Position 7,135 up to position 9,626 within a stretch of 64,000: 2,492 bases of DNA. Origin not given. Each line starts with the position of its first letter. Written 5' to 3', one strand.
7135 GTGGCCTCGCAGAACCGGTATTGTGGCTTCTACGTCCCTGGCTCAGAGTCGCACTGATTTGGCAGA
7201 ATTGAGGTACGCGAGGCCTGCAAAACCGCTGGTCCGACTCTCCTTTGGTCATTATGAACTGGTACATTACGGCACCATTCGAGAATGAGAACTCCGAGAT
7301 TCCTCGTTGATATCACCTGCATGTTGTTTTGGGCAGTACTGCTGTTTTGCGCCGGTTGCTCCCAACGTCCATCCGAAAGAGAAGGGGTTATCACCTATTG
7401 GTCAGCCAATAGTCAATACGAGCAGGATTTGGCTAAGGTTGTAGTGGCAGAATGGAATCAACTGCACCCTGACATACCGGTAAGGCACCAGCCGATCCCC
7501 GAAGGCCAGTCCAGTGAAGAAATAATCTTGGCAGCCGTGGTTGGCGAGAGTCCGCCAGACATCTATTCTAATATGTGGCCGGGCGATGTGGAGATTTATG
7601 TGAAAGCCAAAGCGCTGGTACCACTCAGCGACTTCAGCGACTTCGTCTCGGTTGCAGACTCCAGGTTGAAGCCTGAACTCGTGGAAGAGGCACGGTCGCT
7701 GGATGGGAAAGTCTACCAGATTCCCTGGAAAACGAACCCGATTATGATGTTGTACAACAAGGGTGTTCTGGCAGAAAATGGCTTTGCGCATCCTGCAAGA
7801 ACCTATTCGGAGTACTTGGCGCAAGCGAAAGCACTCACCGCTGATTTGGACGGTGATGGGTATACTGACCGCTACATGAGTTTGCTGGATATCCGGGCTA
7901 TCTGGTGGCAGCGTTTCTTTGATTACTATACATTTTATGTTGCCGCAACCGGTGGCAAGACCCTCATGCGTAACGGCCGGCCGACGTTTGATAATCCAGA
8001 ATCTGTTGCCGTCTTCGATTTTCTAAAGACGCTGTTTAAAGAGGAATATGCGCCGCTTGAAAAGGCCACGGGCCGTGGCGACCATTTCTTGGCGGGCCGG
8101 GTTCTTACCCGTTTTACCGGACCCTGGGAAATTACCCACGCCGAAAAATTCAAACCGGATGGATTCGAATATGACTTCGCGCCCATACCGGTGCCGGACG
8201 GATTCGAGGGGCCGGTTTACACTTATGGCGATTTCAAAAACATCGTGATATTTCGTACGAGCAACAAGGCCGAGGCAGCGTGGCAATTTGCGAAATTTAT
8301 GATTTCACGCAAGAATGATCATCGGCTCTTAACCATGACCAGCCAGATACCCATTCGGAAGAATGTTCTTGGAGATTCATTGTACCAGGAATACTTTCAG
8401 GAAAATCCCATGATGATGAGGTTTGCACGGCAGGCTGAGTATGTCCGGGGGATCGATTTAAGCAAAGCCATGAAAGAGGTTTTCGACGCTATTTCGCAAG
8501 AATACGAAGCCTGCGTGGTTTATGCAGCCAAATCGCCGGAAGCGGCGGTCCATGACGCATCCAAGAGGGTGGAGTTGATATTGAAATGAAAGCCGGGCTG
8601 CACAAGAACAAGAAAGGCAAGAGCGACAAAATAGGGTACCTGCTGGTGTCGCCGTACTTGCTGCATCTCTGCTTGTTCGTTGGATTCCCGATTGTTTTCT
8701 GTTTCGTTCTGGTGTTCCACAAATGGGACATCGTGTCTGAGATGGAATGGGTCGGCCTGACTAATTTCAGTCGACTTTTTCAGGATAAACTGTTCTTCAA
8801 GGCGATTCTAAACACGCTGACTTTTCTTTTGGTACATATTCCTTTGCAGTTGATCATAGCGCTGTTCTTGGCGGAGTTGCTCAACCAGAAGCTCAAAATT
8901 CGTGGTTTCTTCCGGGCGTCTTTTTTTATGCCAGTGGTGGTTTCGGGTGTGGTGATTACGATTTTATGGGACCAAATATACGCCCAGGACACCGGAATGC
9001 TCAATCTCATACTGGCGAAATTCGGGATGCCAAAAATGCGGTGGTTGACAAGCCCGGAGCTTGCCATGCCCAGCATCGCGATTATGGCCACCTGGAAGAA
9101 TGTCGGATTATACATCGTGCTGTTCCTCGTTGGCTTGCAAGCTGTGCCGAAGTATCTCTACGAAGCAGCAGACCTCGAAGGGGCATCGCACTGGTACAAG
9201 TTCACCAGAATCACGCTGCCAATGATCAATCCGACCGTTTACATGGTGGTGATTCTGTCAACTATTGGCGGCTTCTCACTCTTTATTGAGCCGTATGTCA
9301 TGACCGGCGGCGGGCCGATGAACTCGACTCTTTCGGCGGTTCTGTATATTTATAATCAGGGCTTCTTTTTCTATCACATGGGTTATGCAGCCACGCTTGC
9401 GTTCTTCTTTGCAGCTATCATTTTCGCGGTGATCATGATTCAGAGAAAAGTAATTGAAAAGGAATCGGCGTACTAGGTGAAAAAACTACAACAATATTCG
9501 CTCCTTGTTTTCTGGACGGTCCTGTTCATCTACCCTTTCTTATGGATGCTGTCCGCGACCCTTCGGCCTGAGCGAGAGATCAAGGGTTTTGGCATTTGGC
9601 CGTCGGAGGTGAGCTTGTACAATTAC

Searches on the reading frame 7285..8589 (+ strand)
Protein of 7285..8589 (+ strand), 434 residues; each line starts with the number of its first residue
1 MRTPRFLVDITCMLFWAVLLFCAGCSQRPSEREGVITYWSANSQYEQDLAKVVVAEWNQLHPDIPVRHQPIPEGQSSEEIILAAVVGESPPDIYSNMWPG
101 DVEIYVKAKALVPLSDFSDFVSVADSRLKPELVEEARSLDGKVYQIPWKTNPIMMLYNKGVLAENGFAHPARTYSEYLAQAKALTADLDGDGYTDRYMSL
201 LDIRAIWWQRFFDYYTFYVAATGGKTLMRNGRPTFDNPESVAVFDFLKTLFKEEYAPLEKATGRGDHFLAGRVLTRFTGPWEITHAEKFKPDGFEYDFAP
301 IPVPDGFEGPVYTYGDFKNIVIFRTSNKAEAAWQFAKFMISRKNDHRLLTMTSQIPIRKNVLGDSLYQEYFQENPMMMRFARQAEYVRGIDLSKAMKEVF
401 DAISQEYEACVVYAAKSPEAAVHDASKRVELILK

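Call 71: search_protein_families(library=pfam, proteins=[window:7285-8589:+], max_evalue=0.00001)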
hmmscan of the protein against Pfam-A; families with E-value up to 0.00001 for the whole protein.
window:7285-8589:+ (434 aa): 2 families
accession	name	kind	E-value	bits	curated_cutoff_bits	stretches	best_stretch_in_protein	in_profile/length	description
PF13416.11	SBP_bac_8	-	2.4e-29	103.5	27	1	54-369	3-273/279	Bacterial extracellular solute-binding protein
PF01547.30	SBP_bac_1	-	9e-24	85.4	26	1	49-344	10-305/307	Bacterial extracellular solute-binding protein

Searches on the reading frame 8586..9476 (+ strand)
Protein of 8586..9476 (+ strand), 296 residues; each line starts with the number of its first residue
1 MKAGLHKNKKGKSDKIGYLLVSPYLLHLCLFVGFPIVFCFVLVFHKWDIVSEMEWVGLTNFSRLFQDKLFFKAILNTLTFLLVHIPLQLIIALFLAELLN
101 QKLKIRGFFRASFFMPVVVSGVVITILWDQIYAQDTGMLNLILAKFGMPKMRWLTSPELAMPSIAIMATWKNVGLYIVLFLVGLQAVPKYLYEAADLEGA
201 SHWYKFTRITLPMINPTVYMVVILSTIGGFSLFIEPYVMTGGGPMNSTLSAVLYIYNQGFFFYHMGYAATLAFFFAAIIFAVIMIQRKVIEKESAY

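Call 71: search_protein_families(library=pfam, proteins=[window:8586-9476:+], max_evalue=0.00001)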
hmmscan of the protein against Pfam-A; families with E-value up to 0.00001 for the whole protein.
window:8586-9476:+ (296 aa): 1 family
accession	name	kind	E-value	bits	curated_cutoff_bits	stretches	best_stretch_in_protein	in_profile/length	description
PF00528.27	BPD_transp_1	-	6.8e-12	45.9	26.4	1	89-287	2-176/184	Binding-protein-dependent transport system inner membrane component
